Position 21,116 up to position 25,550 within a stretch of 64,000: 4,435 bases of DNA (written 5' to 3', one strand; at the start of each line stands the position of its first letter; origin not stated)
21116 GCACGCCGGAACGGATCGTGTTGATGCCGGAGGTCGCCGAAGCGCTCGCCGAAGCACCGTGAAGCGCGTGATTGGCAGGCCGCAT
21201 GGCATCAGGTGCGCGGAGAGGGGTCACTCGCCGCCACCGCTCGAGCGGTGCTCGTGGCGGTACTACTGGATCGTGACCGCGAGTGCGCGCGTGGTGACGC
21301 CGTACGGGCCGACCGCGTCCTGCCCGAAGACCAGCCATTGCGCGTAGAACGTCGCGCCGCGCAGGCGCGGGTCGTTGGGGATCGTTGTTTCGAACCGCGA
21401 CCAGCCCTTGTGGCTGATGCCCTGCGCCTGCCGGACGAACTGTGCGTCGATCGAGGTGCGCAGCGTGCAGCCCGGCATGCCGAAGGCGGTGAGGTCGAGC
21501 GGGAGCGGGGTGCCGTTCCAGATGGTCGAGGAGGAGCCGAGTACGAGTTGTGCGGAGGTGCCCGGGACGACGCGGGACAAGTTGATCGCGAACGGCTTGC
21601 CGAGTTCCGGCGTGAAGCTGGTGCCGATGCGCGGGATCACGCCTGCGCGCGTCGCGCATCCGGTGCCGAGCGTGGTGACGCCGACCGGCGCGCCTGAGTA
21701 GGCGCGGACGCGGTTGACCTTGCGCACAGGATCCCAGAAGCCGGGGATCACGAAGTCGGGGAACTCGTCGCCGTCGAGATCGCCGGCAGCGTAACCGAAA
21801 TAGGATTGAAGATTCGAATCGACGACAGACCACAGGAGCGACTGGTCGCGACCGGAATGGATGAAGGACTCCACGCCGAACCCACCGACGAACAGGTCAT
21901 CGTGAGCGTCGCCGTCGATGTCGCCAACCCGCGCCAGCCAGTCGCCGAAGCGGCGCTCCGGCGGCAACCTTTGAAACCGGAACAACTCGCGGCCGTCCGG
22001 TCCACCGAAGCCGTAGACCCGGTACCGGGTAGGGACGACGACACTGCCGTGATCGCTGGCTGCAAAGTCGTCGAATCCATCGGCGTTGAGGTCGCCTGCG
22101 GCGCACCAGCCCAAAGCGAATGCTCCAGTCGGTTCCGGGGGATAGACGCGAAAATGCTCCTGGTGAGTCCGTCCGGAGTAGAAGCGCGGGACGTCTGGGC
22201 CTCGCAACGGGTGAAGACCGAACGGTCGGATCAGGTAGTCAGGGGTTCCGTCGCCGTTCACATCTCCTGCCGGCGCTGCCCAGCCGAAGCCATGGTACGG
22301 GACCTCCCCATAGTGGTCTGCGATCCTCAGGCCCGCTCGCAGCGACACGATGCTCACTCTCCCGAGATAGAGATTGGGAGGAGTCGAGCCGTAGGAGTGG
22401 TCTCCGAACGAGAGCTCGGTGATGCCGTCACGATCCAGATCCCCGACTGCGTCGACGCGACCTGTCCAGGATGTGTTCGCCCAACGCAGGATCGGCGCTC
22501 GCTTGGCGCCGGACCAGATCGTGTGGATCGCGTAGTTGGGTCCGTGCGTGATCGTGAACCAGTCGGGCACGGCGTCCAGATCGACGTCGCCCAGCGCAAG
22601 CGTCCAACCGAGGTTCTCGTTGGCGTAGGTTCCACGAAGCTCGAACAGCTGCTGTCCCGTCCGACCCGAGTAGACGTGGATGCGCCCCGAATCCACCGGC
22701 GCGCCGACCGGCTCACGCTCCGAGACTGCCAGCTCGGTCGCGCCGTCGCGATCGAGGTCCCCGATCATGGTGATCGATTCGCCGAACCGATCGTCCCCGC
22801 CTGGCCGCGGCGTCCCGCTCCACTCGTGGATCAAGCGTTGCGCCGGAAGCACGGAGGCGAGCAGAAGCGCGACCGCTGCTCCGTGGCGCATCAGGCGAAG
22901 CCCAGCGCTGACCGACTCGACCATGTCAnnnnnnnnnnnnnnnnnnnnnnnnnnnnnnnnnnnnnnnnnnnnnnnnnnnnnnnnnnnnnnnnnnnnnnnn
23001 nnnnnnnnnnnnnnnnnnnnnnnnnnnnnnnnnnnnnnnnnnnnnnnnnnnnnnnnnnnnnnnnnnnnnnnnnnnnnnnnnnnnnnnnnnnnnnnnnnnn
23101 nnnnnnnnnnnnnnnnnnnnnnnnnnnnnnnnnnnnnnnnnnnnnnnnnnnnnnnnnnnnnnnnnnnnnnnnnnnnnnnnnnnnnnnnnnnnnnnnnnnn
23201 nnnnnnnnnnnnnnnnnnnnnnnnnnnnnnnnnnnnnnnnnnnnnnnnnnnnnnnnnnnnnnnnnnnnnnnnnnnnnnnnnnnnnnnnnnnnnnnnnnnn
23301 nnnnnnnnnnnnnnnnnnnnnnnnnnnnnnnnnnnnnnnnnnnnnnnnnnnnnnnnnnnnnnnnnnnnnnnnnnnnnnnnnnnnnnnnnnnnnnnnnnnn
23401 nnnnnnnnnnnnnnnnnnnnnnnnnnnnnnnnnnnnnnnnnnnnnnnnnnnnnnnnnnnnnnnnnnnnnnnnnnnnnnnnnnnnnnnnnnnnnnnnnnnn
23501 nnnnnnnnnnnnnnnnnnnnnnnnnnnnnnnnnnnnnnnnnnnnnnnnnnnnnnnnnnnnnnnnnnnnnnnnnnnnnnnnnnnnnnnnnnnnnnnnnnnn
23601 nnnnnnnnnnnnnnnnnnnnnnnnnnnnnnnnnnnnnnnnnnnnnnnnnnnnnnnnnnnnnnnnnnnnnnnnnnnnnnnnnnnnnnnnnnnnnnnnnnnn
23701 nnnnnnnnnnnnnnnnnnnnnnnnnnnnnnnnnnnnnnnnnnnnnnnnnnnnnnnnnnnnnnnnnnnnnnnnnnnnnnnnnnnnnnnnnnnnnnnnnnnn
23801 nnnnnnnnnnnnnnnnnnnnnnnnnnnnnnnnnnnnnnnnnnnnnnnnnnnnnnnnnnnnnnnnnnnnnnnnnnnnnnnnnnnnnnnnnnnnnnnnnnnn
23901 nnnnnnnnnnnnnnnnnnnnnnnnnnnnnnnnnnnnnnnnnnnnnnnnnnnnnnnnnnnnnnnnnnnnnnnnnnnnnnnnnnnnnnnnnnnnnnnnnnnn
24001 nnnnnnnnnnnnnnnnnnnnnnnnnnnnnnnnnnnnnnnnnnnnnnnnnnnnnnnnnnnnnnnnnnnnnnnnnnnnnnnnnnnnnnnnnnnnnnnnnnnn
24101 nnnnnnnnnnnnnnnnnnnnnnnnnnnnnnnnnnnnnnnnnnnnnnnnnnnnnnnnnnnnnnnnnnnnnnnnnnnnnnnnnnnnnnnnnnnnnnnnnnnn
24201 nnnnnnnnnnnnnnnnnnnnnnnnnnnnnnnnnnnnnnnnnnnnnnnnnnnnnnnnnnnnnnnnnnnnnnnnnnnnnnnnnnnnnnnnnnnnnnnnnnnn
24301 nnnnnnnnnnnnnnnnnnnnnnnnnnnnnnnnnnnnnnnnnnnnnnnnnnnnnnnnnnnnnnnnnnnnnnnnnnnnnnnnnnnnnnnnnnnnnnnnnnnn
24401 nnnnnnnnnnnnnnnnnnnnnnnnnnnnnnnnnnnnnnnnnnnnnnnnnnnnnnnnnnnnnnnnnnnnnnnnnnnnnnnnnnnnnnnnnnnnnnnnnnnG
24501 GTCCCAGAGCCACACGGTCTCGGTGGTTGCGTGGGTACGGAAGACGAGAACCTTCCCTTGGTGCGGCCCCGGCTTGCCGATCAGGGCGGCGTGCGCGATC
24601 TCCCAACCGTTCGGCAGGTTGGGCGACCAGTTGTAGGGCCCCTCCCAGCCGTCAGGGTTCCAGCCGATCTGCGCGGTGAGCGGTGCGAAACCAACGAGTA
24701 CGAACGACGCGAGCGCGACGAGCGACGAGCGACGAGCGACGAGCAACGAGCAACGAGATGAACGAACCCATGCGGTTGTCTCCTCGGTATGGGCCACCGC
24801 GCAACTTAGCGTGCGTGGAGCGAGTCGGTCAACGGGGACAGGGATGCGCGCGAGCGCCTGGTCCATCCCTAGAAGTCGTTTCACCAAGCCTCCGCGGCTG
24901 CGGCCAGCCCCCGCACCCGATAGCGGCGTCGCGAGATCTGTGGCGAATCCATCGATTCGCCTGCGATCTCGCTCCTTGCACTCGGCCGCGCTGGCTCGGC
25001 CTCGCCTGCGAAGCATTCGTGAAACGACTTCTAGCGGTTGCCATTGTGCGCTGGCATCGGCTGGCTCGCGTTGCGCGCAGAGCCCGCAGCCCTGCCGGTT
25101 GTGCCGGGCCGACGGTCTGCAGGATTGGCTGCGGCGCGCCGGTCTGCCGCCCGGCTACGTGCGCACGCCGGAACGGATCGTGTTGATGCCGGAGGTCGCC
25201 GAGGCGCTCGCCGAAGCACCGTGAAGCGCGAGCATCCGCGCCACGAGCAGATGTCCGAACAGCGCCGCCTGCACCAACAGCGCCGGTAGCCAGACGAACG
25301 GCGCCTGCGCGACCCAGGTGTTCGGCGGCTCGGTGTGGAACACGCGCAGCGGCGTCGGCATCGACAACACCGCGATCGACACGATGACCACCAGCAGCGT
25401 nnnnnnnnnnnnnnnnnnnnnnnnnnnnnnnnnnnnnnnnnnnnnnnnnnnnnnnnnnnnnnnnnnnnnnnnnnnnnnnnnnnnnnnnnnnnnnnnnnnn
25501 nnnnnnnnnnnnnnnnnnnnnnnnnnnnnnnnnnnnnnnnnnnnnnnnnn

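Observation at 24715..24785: Six 7-nt tandem repeats separate a strong SD+ATG from the signal peptide of the radical copper oxidase gene, leaving the ATG out of frame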

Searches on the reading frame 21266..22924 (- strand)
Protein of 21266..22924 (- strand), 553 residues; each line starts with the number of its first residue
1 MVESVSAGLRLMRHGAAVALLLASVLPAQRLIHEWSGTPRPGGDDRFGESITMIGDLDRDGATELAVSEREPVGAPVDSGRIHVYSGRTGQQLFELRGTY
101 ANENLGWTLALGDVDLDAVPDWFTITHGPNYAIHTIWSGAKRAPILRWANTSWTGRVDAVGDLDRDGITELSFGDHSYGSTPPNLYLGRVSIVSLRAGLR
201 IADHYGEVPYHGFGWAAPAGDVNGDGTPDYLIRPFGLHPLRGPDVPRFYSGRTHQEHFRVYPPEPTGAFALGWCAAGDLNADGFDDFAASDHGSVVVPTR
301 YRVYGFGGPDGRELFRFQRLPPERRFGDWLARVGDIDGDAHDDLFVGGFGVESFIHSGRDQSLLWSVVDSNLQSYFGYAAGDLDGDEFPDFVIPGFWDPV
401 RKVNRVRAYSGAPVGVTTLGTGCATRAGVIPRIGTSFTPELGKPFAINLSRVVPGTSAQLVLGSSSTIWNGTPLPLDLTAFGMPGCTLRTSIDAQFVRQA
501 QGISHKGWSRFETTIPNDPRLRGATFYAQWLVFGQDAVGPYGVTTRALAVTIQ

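Call 6: search_protein_families(library=pfam, proteins=[window:21266-22924:-])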
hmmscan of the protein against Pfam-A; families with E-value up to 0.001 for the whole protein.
window:21266-22924:- (553 aa): 2 families
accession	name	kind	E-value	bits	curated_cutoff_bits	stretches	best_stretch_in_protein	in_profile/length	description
PF13517.12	FG-GAP_3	-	1.1e-14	55.2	26.9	0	56-123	1-60/61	FG-GAP-like repeat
PF01839.29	FG-GAP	-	9.5e-14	51.4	22.1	0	213-229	1-17/37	FG-GAP repeat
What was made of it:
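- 21263..22924 (-): FG-GAP repeat protein gene with its own signal peptide. It starts 1 nt after the oxidase stop and is the conserved downstream partner. Pfam in call 6.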

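Call 49: list_cluster_members(proteins=[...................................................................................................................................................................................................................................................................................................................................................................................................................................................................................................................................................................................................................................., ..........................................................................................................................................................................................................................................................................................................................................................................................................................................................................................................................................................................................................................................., window:21266-22924:-, window:21266-22891:-, window:25158-25928:-, P0124, P0001])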
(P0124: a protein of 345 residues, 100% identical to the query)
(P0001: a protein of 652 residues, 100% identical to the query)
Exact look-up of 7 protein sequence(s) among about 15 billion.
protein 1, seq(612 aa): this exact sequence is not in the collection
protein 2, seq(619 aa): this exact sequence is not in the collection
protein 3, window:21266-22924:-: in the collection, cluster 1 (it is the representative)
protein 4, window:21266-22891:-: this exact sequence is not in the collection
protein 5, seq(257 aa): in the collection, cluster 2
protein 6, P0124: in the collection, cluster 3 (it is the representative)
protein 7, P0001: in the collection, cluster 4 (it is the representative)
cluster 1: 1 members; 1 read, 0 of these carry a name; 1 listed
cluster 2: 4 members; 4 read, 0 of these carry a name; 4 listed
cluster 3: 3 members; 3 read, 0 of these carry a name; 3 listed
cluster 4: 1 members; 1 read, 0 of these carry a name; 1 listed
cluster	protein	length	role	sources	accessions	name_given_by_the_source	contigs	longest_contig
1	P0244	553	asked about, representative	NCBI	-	-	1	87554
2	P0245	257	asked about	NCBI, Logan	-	-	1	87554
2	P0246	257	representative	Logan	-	-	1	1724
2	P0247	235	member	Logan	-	-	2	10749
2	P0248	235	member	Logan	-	-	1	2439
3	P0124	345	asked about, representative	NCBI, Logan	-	-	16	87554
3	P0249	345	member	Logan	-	-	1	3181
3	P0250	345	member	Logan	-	-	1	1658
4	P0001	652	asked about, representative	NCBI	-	-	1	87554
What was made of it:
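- Exact 5-unit and 8-unit proteins are not in the 15-billion-protein collection (call 49).
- Tried and rejected: Exact 5-unit and 8-unit proteins are absent from the protein collection (call 49).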

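Call 51: find_encoding_contigs(protein=P0247, flank=7000, max_places=4)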
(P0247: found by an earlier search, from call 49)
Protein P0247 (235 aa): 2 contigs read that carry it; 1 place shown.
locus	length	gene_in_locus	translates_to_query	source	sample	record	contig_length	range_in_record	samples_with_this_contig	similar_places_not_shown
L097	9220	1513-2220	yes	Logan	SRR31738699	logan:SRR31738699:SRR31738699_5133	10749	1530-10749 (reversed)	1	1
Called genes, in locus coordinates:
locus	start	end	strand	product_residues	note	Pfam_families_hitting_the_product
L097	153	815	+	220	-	-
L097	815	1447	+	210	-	-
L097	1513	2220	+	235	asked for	-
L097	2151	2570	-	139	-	-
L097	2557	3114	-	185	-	PF04542:Sigma70_r2, PF08281:Sigma70_r4_2 (weak), PF04545:Sigma70_r4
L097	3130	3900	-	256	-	-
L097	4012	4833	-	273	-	-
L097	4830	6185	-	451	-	PF03600:CitMHS, PF02040:ArsB, PF03600:CitMHS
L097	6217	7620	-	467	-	-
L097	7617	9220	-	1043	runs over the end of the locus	?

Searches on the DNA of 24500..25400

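Call 73: search_rna_families(source=window, start=24500, end=25400, threshold=evalue, max_evalue=1)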
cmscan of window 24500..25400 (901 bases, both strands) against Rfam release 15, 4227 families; matches with E-value up to 1: 2.
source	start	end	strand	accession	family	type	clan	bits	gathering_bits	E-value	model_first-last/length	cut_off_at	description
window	24832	24914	-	RF03425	mir-1292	Gene; miRNA;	-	21.1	90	0.81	1-66/66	no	mir-1292 microRNA precursor family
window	25175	25246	+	RF03136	S10-Clostridia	Cis-reg; leader;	-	19.6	35.1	0.2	1-81/81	no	S10-Clostridia ribosomal protein leader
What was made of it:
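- There is no Rfam hit (call 73).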
